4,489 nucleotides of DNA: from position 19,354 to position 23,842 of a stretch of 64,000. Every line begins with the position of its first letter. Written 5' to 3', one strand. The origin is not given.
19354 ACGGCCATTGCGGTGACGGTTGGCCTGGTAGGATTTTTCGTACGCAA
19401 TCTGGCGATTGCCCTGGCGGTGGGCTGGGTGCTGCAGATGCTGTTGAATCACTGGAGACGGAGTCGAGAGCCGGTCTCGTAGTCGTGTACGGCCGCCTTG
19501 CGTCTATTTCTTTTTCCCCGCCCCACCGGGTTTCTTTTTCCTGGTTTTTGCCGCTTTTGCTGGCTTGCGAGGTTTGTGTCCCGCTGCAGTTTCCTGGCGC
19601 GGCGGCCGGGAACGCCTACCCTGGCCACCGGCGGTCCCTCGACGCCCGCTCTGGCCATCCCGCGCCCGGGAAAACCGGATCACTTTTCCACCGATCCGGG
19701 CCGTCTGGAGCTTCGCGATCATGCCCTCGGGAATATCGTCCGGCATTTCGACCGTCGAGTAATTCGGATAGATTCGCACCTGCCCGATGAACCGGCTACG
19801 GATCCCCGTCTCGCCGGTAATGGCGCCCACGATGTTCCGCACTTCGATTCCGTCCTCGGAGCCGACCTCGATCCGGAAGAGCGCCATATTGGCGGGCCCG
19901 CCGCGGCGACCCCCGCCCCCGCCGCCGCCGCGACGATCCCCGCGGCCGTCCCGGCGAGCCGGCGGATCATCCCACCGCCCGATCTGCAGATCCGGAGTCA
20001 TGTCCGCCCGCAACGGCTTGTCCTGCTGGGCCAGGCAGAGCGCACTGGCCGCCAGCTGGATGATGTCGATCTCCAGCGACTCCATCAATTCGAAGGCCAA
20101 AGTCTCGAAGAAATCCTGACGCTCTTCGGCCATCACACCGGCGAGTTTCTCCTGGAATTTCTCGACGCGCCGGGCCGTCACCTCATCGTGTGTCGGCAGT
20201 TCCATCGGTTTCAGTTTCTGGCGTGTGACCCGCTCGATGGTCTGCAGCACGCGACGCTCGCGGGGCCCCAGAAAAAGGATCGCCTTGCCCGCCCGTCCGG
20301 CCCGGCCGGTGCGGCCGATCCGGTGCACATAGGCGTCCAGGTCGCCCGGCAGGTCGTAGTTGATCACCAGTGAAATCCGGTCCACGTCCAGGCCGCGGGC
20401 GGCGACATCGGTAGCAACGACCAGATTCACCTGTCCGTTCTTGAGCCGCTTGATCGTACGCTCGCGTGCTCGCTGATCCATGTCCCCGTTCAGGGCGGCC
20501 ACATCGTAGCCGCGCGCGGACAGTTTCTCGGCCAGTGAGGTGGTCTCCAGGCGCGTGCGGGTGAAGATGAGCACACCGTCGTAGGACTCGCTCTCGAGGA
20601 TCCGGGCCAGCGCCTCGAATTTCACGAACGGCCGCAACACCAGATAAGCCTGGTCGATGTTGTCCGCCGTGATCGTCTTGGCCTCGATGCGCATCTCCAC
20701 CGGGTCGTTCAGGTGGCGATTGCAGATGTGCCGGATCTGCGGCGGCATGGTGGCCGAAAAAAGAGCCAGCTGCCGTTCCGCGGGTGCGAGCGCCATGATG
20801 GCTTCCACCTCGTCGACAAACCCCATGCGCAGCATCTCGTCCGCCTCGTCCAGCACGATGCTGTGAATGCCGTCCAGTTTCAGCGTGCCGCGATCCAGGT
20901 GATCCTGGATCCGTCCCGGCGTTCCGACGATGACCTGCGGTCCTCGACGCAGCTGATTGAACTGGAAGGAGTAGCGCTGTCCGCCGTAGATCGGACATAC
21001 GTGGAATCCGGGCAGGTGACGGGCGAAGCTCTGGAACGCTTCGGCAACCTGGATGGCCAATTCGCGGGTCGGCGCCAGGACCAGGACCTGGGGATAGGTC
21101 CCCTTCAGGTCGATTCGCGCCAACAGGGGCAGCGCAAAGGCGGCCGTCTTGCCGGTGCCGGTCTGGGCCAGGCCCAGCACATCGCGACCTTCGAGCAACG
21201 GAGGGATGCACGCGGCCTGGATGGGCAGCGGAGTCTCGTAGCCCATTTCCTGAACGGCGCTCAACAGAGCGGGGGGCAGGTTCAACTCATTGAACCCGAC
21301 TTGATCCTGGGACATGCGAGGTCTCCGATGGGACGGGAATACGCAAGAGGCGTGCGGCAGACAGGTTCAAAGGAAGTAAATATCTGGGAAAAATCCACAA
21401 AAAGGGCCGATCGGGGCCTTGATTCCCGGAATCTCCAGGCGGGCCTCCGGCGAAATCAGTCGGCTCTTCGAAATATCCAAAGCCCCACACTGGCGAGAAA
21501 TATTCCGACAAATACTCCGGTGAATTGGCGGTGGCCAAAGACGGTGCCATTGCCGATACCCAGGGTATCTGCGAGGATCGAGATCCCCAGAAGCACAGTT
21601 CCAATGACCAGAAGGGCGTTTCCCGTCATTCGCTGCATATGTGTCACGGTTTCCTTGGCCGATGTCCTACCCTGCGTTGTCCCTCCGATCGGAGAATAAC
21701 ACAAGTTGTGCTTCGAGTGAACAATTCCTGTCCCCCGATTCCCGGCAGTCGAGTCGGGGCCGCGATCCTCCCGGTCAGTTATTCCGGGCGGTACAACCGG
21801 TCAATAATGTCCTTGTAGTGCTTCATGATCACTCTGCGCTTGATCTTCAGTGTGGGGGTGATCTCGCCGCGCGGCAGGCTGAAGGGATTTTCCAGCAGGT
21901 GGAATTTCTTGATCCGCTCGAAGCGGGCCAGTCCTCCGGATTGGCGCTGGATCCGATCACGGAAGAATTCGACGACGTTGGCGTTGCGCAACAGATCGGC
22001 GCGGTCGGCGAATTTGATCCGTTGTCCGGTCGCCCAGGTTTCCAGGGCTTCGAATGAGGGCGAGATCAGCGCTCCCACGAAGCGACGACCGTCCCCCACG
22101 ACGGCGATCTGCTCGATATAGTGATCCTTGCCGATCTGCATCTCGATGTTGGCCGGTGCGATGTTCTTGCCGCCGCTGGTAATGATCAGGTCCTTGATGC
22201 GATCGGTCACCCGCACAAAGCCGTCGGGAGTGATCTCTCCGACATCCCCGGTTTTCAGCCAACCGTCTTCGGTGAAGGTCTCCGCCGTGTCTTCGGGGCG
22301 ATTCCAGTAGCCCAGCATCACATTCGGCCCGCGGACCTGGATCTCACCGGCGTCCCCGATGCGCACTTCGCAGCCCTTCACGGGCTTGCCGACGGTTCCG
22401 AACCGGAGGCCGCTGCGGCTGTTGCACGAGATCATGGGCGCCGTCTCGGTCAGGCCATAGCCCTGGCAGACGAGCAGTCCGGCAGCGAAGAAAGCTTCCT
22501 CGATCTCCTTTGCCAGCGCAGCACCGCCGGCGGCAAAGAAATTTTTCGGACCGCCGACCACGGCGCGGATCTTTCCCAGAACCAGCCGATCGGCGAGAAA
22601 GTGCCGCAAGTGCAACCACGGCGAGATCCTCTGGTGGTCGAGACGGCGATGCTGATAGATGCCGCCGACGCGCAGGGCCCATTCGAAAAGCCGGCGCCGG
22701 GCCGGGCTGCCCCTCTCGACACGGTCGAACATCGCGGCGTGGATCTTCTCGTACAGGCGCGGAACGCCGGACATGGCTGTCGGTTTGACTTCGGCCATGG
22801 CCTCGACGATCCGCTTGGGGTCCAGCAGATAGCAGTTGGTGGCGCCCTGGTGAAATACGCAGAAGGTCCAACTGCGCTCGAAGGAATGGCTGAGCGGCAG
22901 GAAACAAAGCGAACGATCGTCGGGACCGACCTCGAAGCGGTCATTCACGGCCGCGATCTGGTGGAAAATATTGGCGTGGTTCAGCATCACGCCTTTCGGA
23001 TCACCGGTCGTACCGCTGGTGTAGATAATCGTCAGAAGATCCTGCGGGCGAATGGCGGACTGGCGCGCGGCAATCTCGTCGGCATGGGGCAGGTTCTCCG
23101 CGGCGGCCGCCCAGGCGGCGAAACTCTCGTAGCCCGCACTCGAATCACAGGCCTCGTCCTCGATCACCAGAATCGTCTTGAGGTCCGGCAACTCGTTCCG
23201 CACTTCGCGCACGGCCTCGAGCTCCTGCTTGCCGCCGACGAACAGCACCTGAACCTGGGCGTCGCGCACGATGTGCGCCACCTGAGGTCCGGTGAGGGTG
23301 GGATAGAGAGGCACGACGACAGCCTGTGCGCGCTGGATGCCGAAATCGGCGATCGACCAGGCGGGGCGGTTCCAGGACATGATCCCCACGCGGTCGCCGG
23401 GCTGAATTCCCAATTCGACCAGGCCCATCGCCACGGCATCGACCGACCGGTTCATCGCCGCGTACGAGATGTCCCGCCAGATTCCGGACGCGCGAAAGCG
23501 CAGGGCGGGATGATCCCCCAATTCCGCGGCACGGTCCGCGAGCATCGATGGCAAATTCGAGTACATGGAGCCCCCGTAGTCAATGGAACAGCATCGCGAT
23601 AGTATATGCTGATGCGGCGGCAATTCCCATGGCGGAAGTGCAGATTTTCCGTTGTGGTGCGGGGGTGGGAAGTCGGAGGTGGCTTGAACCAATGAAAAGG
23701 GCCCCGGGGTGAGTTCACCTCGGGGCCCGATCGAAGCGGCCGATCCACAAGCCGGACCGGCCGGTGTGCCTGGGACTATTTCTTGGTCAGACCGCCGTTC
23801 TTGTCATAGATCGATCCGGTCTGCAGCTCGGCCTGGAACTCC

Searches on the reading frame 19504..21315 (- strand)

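Call 60: search_protein_families(library=pfam, proteins=[window:19504-21315:-], max_evalue=0.0001)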
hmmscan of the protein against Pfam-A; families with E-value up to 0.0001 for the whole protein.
window:19504-21315:- (603 aa): 5 families
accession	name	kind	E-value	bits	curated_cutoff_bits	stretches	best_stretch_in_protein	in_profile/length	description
PF00270.35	DEAD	-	2.1e-47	161.4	26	1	31-195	2-165/167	DEAD/DEAH box helicase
PF00271.37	Helicase_C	-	6.8e-31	107.2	23.5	1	232-340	2-110/110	Helicase conserved C-terminal domain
PF03880.21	DbpA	-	8.1e-19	67.9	25.6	1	480-548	2-70/72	DbpA RNA binding domain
PF25399.1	DeaD_dimer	-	7.8e-14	51.9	23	1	374-437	1-64/67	RNA helicase DeaD dimerization domain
PF04851.21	ResIII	-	9.4e-08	32.6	22.5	1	50-190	30-162/164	Type III restriction enzyme, res subunit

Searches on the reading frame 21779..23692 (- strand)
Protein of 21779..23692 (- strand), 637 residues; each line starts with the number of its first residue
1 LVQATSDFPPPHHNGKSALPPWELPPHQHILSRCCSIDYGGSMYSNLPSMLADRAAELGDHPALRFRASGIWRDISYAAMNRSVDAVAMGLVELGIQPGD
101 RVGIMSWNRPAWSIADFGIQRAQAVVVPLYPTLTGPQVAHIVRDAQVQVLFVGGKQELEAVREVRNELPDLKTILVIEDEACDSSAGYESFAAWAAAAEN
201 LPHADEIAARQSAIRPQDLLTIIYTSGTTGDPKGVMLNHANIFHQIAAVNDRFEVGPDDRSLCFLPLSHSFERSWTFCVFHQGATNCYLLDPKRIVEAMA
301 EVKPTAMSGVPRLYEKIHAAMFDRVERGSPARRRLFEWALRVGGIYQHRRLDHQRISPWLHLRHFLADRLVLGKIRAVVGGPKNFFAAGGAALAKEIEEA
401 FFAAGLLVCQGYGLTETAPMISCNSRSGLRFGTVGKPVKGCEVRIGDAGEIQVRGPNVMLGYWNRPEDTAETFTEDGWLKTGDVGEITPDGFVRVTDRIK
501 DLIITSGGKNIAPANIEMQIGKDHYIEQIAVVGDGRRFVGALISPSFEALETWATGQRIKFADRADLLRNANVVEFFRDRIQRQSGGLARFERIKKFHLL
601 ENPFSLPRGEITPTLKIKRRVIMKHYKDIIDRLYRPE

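Call 60: search_protein_families(library=pfam, proteins=[window:21779-23692:-], max_evalue=0.0001)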
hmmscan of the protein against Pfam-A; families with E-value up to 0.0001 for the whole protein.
window:21779-23692:- (637 aa): 2 families
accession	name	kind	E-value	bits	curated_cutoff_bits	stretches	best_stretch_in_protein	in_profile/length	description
PF00501.34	AMP-binding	-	6.1e-87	292.3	29.9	1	52-463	2-384/384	AMP-binding enzyme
PF23562.2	AMP-binding_C_3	-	5.5e-11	43.3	20.8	1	501-635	2-121/124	AMP-binding enzyme C-terminal domain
